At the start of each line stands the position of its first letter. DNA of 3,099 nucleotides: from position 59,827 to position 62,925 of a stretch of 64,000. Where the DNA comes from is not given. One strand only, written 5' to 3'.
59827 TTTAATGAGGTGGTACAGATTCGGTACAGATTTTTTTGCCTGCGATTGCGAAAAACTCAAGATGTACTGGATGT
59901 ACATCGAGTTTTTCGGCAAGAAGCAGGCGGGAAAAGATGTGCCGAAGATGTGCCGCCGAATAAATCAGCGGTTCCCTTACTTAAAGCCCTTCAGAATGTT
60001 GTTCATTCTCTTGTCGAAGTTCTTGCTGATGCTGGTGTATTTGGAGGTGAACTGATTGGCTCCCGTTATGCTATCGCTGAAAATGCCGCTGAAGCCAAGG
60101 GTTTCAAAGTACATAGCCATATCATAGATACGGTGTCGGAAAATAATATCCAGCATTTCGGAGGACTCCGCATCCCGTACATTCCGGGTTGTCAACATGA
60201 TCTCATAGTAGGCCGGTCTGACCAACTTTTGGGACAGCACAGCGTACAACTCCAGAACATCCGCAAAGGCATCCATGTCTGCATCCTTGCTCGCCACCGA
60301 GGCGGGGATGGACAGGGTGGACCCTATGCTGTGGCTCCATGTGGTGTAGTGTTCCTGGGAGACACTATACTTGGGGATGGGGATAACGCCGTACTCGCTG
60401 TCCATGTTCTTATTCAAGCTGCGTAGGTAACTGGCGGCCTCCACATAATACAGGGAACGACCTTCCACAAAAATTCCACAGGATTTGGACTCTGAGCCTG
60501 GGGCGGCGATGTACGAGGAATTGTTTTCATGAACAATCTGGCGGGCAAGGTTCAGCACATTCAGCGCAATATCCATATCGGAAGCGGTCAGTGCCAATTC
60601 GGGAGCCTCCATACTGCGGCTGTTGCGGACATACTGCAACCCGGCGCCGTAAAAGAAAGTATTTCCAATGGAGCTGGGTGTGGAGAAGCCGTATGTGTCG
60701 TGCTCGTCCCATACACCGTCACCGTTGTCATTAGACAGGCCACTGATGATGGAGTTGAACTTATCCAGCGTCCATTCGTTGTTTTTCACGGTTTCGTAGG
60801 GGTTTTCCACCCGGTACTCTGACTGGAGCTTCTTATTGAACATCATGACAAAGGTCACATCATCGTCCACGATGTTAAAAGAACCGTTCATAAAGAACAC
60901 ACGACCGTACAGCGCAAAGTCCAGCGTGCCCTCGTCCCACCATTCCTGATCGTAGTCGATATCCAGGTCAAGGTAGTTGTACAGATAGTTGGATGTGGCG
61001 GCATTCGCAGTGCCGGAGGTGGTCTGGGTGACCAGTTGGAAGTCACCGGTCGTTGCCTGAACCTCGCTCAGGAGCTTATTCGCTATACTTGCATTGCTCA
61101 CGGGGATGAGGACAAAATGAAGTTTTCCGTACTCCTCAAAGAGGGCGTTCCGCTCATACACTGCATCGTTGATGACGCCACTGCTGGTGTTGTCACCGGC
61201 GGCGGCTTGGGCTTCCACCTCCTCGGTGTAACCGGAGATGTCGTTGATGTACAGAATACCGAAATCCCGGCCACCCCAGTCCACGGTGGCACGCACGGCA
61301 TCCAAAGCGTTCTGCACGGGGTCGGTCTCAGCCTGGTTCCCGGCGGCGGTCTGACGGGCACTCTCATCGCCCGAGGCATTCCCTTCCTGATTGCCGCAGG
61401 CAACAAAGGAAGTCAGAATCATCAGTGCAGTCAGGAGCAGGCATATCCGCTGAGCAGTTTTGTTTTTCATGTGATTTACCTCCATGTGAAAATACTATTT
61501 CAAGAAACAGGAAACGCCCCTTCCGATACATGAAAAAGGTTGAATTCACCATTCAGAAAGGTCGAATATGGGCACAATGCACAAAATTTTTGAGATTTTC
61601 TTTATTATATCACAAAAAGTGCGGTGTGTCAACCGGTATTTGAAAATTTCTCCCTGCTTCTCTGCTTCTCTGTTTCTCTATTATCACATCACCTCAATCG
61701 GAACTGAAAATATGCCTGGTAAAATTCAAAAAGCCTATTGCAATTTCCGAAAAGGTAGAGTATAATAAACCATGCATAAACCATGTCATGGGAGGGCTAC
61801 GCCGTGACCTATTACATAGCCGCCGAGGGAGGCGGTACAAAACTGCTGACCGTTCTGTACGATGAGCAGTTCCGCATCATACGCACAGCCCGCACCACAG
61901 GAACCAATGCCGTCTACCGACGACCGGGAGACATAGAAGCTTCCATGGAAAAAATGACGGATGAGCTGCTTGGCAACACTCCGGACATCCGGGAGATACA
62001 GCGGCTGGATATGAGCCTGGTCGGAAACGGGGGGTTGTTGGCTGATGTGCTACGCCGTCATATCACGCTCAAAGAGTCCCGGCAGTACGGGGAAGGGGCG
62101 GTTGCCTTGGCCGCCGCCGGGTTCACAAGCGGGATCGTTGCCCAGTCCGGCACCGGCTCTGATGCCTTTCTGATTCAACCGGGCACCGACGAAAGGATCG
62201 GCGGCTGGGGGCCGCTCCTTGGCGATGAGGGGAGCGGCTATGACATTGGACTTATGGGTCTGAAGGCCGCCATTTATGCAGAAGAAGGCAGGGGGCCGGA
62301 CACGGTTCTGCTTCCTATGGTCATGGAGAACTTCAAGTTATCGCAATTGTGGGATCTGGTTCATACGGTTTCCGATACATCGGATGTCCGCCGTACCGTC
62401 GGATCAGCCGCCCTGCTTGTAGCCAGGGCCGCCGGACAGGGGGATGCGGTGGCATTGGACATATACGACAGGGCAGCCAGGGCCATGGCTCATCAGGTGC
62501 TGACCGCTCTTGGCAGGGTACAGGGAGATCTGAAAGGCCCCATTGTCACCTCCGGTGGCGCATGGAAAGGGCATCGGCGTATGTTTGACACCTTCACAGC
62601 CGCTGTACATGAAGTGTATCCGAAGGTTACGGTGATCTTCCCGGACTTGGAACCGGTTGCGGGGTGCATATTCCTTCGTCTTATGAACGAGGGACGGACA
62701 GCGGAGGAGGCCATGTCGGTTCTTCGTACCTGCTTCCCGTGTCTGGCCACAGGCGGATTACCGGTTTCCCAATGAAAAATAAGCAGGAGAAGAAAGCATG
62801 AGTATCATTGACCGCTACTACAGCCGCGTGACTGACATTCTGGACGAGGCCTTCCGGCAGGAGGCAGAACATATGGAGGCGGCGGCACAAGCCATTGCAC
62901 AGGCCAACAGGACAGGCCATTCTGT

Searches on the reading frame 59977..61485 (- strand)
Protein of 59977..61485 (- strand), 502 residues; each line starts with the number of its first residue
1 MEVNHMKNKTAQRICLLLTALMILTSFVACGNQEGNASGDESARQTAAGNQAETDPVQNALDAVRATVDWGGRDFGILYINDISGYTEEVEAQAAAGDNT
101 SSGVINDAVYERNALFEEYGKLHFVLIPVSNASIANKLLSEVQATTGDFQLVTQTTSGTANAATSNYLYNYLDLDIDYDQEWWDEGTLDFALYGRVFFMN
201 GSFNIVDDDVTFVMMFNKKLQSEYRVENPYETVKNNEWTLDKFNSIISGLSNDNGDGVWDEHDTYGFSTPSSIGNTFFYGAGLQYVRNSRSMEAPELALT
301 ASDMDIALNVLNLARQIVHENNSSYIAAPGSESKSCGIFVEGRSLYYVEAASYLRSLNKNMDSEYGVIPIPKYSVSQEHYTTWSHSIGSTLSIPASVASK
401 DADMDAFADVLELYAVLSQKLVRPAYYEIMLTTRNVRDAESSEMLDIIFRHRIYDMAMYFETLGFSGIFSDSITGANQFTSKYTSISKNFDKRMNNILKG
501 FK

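Call 25: find_encoding_contigs(protein=window:59977-61485:-, flank=3000, max_places=10)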
Protein window:59977-61485:- (502 aa): no gene with exactly this product is on record in the collection.

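Call 50: search_protein_families(library=pfam, proteins=[window:59977-61485:-])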
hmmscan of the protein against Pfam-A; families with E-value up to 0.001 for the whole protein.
window:59977-61485:- (502 aa): 0 families

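Call 56: search_protein_families(library=ncbifam, proteins=[window:59977-61485:-], max_evalue=0.1)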
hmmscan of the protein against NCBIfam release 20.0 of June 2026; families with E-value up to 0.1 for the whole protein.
window:59977-61485:- (502 aa): 0 families

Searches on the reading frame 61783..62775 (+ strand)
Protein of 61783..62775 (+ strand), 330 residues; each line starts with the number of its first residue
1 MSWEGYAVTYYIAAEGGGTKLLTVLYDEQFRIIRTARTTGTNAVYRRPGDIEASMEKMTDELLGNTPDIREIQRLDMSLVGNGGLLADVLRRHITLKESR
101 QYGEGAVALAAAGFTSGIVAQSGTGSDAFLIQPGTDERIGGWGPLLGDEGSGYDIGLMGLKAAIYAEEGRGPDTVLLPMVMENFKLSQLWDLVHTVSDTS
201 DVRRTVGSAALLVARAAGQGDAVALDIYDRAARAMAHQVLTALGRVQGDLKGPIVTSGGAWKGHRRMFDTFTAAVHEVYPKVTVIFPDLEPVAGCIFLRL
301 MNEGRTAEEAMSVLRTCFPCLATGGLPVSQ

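Call 50: search_protein_families(library=pfam, proteins=[window:61783-62775:+])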
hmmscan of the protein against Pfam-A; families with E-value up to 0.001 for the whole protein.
window:61783-62775:+ (330 aa): 1 family
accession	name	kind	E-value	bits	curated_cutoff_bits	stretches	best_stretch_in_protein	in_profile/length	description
PF01869.26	BcrAD_BadFG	-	3e-22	79.8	31.5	1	16-292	5-264/271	BadF/BadG/BcrA/BcrD ATPase family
